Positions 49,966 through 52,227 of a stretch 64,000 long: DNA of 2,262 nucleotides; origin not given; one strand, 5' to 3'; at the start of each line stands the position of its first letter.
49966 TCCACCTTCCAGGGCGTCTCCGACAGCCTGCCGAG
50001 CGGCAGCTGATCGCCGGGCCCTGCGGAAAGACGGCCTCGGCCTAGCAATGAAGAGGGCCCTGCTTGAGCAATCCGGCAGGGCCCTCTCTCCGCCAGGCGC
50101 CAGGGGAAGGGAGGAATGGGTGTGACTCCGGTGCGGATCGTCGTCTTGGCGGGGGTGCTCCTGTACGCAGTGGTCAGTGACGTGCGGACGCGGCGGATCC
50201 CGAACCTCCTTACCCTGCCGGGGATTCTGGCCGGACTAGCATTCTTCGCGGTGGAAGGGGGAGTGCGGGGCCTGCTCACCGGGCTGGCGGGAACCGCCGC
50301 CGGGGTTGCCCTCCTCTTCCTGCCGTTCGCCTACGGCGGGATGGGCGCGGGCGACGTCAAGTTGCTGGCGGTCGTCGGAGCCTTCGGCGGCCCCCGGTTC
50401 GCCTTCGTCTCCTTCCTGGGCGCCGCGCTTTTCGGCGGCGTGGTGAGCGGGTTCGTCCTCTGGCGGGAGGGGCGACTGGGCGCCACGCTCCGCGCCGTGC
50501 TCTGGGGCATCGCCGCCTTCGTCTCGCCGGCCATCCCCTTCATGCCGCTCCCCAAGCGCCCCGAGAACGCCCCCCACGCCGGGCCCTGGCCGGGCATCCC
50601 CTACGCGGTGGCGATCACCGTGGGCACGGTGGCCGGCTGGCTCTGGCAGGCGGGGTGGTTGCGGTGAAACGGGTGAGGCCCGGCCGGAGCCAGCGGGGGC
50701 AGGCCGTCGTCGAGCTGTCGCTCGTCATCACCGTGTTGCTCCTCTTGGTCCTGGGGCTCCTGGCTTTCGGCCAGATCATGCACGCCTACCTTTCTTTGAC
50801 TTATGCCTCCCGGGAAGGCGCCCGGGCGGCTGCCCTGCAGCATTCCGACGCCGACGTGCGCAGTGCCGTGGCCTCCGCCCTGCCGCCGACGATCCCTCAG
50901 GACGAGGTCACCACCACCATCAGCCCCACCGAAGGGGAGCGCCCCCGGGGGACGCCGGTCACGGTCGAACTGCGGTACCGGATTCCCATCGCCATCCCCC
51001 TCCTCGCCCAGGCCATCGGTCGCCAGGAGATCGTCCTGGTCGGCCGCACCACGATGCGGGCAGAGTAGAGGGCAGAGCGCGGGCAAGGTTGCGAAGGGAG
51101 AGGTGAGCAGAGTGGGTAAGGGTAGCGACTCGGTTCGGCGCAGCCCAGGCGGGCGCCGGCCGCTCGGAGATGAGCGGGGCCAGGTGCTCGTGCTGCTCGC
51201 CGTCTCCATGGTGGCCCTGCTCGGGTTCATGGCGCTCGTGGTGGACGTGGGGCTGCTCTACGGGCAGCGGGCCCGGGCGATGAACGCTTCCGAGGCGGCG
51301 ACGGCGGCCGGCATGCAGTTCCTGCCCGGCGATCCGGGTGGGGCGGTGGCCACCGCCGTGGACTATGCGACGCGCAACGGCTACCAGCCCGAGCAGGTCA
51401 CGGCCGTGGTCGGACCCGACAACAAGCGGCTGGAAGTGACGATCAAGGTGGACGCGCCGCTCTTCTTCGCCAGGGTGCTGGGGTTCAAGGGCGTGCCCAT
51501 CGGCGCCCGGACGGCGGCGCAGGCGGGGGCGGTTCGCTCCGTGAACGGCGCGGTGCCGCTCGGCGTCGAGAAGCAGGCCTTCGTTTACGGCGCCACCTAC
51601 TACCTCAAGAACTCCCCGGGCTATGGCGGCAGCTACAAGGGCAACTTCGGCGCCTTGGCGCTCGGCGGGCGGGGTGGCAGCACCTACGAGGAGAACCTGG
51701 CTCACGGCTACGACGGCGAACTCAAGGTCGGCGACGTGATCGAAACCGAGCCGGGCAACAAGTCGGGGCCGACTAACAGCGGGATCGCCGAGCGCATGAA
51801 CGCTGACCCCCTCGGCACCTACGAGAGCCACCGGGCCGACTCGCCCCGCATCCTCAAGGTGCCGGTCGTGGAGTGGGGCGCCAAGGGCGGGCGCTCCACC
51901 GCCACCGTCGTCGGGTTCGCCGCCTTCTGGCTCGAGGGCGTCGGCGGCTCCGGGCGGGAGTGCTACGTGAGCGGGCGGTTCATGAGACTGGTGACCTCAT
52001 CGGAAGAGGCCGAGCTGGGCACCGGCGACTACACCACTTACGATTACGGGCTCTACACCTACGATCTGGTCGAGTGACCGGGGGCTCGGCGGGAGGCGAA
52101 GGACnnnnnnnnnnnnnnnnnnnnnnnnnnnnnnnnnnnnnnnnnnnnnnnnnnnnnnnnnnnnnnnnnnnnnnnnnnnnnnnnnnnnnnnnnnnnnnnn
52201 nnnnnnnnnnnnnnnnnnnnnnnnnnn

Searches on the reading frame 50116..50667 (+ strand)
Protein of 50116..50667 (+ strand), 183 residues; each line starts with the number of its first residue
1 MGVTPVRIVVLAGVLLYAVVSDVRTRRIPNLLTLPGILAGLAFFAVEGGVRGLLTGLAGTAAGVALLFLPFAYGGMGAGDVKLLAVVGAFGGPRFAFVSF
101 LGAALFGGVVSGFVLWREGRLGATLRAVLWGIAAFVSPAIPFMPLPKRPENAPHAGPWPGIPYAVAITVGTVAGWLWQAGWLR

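Call 6: search_protein_families(library=pfam, proteins=[window:50116-50667:+], max_evalue=0.01)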
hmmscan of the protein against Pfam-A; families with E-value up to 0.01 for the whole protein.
window:50116-50667:+ (183 aa): 1 family
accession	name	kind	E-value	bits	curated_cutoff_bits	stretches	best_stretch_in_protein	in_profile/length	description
PF01478.23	Peptidase_A24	-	2.3e-20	73.4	26.5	1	10-110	2-102/104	Type IV leader peptidase family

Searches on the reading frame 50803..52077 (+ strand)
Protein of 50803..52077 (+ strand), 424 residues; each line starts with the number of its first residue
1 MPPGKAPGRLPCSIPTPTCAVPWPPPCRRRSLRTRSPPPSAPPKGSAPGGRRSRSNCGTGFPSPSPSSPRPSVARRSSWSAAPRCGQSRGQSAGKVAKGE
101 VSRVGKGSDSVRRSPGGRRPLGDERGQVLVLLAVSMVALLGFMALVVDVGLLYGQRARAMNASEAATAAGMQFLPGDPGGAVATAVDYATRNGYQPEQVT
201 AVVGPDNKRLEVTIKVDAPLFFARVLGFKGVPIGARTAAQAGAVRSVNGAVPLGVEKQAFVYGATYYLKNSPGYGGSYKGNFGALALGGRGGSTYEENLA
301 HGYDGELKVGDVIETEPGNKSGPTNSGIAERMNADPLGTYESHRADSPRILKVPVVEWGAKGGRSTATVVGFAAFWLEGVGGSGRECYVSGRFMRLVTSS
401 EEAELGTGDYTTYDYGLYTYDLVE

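Call 6: search_protein_families(library=pfam, proteins=[window:50803-52077:+], max_evalue=0.01)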
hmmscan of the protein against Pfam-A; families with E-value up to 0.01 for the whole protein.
window:50803-52077:+ (424 aa): 2 families
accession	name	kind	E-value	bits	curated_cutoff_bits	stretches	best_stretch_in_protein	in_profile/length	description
PF13400.11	Tad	-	1e-05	26.2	22.3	1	126-171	1-45/47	Putative Flp pilus-assembly TadE/G-like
PF09977.15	Tad_C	-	0.00058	21.3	22.1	1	156-239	14-93/93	Putative Tad-like Flp pilus-assembly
